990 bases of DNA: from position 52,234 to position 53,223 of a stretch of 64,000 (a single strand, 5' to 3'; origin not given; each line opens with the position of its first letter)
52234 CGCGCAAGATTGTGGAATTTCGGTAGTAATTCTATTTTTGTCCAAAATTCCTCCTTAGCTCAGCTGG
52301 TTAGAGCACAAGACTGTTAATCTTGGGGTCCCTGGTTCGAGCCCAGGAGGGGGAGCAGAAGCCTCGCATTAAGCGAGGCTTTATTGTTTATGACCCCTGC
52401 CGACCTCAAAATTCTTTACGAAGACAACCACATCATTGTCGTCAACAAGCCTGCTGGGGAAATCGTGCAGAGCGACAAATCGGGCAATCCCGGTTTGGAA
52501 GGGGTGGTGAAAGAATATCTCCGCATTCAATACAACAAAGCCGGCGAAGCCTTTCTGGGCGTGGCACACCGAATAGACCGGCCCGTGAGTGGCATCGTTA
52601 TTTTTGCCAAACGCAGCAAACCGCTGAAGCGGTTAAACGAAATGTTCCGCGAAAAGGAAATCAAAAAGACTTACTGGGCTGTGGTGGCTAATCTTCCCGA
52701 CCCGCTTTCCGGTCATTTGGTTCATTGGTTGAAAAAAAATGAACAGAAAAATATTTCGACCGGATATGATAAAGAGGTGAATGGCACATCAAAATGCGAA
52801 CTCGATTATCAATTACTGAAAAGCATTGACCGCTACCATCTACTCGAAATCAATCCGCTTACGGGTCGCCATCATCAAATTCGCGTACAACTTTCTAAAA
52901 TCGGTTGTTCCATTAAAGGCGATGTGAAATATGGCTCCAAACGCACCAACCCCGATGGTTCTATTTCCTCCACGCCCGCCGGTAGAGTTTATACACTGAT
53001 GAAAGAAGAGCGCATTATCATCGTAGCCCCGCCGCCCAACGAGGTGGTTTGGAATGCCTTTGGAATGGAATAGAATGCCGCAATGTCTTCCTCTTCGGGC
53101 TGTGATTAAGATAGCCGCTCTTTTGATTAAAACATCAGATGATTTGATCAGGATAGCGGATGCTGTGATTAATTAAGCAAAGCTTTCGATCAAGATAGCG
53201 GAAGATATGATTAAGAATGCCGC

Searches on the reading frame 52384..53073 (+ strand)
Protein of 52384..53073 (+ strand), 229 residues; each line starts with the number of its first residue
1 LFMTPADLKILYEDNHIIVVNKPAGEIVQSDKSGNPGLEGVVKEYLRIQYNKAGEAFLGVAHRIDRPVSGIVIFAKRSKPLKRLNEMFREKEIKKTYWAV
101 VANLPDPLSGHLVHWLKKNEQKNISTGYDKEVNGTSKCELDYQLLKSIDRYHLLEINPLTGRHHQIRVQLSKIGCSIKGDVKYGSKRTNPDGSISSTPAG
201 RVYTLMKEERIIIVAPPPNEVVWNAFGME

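Call 3: search_protein_families(library=pfam, proteins=[window:52384-53073:+], max_evalue=0.01)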
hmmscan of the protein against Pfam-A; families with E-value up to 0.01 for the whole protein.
window:52384-53073:+ (229 aa): 1 family
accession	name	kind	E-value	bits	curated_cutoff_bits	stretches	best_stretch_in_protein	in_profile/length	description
PF00849.27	PseudoU_synth_2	-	1.2e-33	116.9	26.8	1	16-171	1-151/152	RNA pseudouridylate synthase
